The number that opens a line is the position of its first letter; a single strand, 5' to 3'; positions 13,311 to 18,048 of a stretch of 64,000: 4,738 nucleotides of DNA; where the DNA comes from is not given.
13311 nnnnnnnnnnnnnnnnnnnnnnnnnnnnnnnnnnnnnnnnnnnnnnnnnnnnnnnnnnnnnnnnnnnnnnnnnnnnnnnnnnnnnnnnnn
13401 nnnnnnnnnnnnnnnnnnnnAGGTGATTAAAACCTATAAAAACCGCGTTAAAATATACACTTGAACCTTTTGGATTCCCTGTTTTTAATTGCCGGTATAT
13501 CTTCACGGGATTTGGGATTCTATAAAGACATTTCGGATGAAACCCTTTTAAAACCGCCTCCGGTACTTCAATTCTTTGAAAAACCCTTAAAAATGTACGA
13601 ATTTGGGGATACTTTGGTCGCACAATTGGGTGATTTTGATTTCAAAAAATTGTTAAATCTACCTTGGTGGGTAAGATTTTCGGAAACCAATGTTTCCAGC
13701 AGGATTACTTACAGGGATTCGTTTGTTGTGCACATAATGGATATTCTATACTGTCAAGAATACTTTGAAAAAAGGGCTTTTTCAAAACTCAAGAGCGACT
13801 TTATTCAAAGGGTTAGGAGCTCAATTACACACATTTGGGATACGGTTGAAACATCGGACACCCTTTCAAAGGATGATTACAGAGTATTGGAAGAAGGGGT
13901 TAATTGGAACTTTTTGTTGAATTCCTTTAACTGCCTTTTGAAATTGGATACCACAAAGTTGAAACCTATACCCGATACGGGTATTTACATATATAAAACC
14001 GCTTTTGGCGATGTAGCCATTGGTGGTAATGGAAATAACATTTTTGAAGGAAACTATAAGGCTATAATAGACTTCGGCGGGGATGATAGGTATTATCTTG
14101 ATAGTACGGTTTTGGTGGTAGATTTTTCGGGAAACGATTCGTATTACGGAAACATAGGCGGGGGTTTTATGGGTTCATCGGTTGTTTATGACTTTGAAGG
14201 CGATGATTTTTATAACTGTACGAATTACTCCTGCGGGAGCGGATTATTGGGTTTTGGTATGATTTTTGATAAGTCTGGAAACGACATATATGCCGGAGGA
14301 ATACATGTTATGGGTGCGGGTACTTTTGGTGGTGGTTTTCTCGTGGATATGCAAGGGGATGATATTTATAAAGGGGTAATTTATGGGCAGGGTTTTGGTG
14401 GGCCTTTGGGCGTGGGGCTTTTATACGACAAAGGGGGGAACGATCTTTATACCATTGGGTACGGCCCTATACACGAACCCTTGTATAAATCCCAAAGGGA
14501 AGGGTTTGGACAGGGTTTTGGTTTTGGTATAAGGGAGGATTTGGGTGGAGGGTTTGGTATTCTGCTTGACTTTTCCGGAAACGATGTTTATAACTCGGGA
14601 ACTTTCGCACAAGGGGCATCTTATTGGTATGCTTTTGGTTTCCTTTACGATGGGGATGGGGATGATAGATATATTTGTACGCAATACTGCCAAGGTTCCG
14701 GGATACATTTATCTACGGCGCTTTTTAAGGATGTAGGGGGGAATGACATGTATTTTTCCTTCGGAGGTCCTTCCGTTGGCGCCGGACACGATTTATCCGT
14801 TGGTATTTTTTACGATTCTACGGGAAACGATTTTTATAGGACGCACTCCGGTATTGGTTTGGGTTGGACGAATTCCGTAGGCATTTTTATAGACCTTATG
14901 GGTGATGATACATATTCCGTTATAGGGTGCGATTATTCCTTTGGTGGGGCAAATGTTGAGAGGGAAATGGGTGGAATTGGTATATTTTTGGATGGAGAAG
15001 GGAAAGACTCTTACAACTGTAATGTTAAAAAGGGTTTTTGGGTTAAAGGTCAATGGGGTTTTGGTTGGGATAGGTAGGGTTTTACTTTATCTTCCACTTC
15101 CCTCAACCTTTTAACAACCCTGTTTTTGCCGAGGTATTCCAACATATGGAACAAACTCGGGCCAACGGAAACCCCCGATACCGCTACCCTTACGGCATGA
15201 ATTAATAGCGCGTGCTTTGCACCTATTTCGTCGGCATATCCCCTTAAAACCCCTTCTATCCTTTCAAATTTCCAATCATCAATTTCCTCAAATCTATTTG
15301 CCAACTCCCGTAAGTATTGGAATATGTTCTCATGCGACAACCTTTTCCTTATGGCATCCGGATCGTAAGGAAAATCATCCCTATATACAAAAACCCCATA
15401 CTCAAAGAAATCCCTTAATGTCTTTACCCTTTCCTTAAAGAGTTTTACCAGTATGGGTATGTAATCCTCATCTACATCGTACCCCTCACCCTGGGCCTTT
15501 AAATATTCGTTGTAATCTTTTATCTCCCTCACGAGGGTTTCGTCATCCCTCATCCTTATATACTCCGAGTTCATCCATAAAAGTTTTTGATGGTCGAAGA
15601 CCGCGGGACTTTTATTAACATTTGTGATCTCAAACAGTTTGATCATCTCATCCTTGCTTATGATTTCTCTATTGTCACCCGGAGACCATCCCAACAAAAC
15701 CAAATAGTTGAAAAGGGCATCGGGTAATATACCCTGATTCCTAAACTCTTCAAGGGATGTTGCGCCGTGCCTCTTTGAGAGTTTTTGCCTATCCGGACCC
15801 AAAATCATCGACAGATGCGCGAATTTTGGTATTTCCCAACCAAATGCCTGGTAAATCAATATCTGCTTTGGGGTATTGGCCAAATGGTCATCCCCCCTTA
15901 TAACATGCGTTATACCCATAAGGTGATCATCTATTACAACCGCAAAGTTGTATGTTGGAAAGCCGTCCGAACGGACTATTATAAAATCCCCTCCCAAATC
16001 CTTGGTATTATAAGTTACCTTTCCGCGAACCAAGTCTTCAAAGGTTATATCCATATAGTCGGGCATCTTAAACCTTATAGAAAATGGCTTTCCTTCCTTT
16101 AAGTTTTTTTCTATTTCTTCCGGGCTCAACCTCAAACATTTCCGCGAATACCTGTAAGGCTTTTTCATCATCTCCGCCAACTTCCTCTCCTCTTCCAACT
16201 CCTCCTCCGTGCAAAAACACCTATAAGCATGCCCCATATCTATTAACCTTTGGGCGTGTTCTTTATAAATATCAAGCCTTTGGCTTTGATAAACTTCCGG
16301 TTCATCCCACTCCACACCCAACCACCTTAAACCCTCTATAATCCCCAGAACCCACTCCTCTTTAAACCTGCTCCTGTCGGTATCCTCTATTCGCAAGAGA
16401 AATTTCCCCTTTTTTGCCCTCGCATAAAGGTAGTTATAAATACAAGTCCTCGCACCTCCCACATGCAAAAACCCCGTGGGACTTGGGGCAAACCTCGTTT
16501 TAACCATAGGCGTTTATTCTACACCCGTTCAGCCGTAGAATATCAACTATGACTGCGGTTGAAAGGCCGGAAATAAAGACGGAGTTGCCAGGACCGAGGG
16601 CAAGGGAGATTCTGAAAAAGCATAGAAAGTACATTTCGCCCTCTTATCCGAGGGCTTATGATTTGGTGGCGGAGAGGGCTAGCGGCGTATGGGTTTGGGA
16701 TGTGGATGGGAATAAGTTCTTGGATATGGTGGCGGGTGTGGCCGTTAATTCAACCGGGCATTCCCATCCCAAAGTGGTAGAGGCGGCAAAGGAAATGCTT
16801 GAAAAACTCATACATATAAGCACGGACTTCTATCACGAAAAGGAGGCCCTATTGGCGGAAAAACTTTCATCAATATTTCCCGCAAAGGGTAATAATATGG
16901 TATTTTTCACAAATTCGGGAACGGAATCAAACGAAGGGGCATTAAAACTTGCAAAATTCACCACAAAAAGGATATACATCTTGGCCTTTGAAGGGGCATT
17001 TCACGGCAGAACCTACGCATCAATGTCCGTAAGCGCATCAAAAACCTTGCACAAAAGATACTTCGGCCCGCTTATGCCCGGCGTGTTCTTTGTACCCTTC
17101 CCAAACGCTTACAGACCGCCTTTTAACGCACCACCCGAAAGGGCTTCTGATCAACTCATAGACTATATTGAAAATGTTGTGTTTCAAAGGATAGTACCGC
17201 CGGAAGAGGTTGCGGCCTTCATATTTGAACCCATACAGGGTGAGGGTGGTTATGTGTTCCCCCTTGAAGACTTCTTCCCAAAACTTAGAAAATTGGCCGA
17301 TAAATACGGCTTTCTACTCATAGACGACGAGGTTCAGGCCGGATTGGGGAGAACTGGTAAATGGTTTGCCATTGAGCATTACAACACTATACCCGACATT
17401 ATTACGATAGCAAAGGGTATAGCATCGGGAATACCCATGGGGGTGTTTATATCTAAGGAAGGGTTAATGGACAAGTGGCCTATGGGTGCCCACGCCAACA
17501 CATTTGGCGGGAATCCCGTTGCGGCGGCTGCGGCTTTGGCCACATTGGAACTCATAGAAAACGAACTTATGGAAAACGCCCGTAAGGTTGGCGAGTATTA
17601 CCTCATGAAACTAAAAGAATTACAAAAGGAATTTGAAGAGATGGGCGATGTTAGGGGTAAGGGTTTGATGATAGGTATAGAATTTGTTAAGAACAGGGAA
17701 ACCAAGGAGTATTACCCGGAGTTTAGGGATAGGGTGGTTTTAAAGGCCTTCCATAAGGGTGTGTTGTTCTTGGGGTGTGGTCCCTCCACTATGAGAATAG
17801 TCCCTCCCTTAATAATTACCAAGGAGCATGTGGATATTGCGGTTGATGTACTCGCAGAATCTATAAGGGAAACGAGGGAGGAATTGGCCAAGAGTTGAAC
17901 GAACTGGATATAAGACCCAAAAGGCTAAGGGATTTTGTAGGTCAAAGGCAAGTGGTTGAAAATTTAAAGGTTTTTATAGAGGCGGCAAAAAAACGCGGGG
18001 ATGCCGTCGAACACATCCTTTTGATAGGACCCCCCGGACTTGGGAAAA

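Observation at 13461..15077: Protein built of ~12 tandem 26-aa Gly/Asp-rich repeats (GxDxY…QGxG): putative novel beta-solenoid / Ca-binding beta-roll-like family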

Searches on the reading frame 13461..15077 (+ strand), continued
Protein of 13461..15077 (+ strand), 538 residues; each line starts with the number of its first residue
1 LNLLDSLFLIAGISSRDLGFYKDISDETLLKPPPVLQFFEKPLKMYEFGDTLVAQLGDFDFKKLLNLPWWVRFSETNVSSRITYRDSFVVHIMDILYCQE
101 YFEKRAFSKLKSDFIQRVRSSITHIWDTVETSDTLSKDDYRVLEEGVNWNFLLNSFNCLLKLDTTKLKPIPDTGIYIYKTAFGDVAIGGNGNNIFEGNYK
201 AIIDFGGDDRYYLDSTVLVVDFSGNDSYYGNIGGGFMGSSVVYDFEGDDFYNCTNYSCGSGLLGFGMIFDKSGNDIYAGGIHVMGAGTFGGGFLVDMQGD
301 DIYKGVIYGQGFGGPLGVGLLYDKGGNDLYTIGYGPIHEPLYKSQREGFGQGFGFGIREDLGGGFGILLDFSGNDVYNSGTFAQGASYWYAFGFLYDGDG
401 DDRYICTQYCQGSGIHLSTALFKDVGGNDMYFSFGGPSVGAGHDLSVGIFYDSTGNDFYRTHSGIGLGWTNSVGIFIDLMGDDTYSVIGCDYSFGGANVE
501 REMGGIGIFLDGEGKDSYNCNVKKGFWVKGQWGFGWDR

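Call 59: search_protein_families(library=pfam, alignment_id=A3, max_evalue=0.001)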
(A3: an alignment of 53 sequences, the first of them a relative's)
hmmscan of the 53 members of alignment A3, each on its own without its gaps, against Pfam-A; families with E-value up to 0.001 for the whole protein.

A. member 1, L001:5421-7655:+ (745 aa): 2 families
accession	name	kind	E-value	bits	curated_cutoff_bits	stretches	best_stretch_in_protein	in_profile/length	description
PF13620.12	CarboxypepD_reg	-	1e-06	29.4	32.3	1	208-285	2-82/82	Carboxypeptidase regulatory-like domain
PF13715.12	CarbopepD_reg_2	-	0.00059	20.3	32.2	0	208-291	1-83/88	CarboxypepD_reg-like domain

B. families by the number of members that match (of 53 scanned): 85 families (the first 25 are shown)
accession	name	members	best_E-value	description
PF00902.23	TatC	5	3.2e-70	Sec-independent protein translocase protein (TatC)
PF05547.17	Peptidase_M6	4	5.8e-15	Immune inhibitor A peptidase M6, catalytic domain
PF04263.21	TPK_catalytic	3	5.4e-19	Thiamin pyrophosphokinase, catalytic domain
PF00149.33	Metallophos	3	1.9e-16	Calcineurin-like phosphoesterase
PF01336.31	tRNA_anti-codon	3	2.9e-15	OB-fold nucleic acid binding domain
PF18962.6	Por_Secre_tail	3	4.8e-07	Secretion system C-terminal sorting domain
PF00501.34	AMP-binding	2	1.1e-83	AMP-binding enzyme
PF00158.32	Sigma54_activat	2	1.5e-68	Sigma-54 interaction domain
PF08282.18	Hydrolase_3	2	1.6e-43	haloacid dehalogenase-like hydrolase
PF13091.12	PLDc_2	2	3.9e-34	PLD-like domain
PF13193.12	AMP-binding_C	2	1.1e-26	AMP-binding enzyme C-terminal domain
PF16177.11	ACAS_N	2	4.5e-20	Acetyl-coenzyme A synthetase N-terminus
PF00004.35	AAA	2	4.6e-17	ATPase family associated with various cellular activities (AAA)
PF01926.29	MMR_HSR1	2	7.8e-17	50S ribosome-binding GTPase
PF05116.19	S6PP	2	1.7e-16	Sucrose-6F-phosphate phosphohydrolase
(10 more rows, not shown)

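Call 61: search_protein_families(library=padloc, proteins=[window:13461-15074:+], max_evalue=0.01)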
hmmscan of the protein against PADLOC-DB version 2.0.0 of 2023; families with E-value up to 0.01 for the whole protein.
window:13461-15074:+ (538 aa): 0 families

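Call 63: fold_search(model_id=the predicted structure, library=pdb)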
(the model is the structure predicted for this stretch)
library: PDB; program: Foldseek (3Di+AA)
matches with E <= 10: 19; with E <= 0.001: 0
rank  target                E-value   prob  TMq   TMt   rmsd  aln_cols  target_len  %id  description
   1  5awg_F                7.4e-01  0.03  0.11  0.13  16.8       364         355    5  Crystal structure of Hg-bound SufB-SufC-SufD complex from Escherichia coli (released 2015-11-11)
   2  3p4g_C                1.2e+00  0.44  0.28  0.46   8.3       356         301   14  X-ray crystal structure of a hyperactive, Ca2+-dependent, beta-helical antifreeze protein from an Antarctic bacterium (released 2011-04-27)
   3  3p4g_B                1.6e+00  0.63  0.29  0.47   5.8       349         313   14  X-ray crystal structure of a hyperactive, Ca2+-dependent, beta-helical antifreeze protein from an Antarctic bacterium (released 2011-04-27)
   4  3p4g_A                1.8e+00  0.41  0.30  0.50   7.8       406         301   15  X-ray crystal structure of a hyperactive, Ca2+-dependent, beta-helical antifreeze protein from an Antarctic bacterium (released 2011-04-27)
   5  6p5t_B                1.9e+00  0.03  0.13  0.10  16.6       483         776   10  Surface-layer (S-layer) RsaA protein from Caulobacter crescentus bound to strontium and iodide (released 2020-01-15)
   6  5z0a_A                4.0e+00  0.02  0.10  0.12  15.6       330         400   10  ST0452(Y97N)-GlcNAc binding form (released 2018-10-31)
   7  6iqs_C                4.6e+00  0.01  0.06  0.06  25.9       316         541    8  Crystal structure of Prc with L245A and L340G mutations in complex with NlpI (released 2019-07-24)
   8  5z0a_C                4.8e+00  0.01  0.09  0.11  15.9       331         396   11  ST0452(Y97N)-GlcNAc binding form (released 2018-10-31)
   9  2odl                  5.7e+00  0.03  0.21  0.27  14.5       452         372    8  Crystal structure of the HMW1 secretion domain from Haemophilus influenzae (released 2007-08-21)
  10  9rkv_N                5.7e+00  0.03  0.16  0.16  15.3       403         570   11  Agrobacterium phage 7-7-1 tail fibers (released 2025-12-10)
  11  5z0a_E                6.9e+00  0.01  0.10  0.11  15.8       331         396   12  ST0452(Y97N)-GlcNAc binding form (released 2018-10-31)
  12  2pig_A                7.9e+00  0.02  0.16  0.21  13.7       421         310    6  Crystal structure of ydcK from Salmonella cholerae at 2.38 A resolution. Northeast Structural Genomics target SCR6 (released 2007-04-24)
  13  3p4g_D                8.2e+00  0.12  0.28  0.45   7.6       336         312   14  X-ray crystal structure of a hyperactive, Ca2+-dependent, beta-helical antifreeze protein from an Antarctic bacterium (released 2011-04-27)
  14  9g92_BBB              8.2e+00  0.01  0.06  0.06  17.6       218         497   10  Crystal structure of thioredoxin reductase from Cryptosporidium parvum in the "in" conformation (released 2025-05-07)
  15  6iqs_D                8.6e+00  0.00  0.06  0.06  25.4       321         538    9  Crystal structure of Prc with L245A and L340G mutations in complex with NlpI (released 2019-07-24)
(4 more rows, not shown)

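Call 70: search_protein_families(library=phrogs, proteins=[window:13461-15074:+], max_evalue=0.01)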
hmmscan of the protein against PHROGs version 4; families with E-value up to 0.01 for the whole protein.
window:13461-15074:+ (538 aa): 0 families

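Call 71: find_encoding_contigs(protein=window:13461-15077:+, flank=2000, max_places=4)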
Protein window:13461-15077:+ (538 aa): 23 contigs read that carry it; 4 places shown.
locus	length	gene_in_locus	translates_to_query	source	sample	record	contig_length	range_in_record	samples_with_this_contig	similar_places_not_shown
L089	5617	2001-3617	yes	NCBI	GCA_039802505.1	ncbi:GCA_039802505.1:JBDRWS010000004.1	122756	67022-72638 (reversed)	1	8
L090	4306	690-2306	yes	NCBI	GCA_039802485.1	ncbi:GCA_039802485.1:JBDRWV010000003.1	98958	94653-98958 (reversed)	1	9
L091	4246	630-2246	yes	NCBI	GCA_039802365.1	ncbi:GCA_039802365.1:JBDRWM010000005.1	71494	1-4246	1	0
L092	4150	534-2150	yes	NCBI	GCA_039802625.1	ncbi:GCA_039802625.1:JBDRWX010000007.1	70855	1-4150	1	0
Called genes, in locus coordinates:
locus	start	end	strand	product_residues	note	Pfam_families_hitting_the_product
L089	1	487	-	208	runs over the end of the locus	PF03167:UDG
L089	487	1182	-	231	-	PF01996:F420_ligase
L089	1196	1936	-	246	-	-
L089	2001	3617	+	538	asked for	-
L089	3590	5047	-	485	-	PF00749:tRNA-synt_1c, PF19269:Anticodon_2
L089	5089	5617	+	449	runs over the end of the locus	PF00202:Aminotran_3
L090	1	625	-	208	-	?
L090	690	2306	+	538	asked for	-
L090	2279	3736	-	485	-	PF00749:tRNA-synt_1c, PF19269:Anticodon_2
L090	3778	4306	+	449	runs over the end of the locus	PF00202:Aminotran_3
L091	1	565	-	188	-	?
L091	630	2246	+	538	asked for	-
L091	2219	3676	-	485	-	PF00749:tRNA-synt_1c, PF19269:Anticodon_2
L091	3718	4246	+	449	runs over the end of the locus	PF00202:Aminotran_3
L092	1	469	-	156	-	?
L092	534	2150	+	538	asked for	-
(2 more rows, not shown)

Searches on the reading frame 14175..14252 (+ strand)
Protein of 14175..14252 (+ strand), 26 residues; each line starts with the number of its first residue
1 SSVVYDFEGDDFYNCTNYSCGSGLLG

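Call 69: search_solved_structures(query=A4, max_evalue=10, show_alignments=3)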
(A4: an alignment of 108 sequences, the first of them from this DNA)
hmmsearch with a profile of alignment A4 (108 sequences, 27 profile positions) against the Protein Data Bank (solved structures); distinct sequences matched with E-value up to 10: 2.
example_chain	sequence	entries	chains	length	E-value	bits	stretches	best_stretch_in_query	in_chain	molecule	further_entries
5ikb_A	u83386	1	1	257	0.93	12.8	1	6-16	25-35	Glutamate receptor ionotropic, kainate 4,Glutamate receptor ionotropic, kainate 4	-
1cux_A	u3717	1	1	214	1.2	12.5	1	12-24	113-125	CUTINASE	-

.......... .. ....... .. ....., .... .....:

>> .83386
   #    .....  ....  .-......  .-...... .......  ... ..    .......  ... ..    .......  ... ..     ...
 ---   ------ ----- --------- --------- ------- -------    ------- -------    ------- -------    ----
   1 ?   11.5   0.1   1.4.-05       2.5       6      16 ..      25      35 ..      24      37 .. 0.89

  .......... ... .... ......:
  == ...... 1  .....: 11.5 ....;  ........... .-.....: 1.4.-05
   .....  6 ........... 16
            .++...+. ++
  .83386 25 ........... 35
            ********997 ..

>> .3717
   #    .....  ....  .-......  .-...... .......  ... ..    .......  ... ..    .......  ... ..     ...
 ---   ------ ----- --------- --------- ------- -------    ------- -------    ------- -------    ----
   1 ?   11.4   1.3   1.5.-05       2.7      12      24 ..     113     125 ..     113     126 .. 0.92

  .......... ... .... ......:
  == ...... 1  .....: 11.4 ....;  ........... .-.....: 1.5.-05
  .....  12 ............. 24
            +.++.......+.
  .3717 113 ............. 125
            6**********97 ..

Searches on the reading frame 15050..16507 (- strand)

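Call 14: search_protein_families(library=pfam, proteins=[window:15050-16507:-], max_evalue=0.001)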
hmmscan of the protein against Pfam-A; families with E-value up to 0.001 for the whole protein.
window:15050-16507:- (485 aa): 2 families
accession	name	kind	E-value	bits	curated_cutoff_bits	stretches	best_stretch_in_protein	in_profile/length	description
PF00749.27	tRNA-synt_1c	-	1.2e-113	379.7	23.4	1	1-311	1-314/314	tRNA synthetases class I (E and Q), catalytic domain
PF19269.4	Anticodon_2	-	1.2e-31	110.5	23.6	1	332-470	9-139/141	Anticodon binding domain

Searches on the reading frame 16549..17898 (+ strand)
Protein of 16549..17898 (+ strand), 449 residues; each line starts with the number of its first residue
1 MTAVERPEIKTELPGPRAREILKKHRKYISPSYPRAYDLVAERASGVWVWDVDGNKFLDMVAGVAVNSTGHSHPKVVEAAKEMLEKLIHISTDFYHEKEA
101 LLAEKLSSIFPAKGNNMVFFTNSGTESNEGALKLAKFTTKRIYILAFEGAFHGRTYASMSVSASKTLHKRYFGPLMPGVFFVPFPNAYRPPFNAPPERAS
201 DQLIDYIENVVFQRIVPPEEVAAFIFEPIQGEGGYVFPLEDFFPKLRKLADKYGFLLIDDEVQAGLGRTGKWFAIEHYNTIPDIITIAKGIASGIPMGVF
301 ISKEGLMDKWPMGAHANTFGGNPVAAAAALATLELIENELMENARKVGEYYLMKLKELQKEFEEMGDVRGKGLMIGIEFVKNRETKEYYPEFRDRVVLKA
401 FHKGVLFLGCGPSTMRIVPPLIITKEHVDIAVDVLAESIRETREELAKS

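Call 14: search_protein_families(library=pfam, proteins=[window:16549-17898:+], max_evalue=0.001)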
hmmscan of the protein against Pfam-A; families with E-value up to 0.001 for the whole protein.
window:16549-17898:+ (449 aa): 1 family
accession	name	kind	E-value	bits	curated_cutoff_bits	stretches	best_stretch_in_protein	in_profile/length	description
PF00202.27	Aminotran_3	-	6.9e-125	417.3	30.5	1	39-437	11-401/403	Aminotransferase class-III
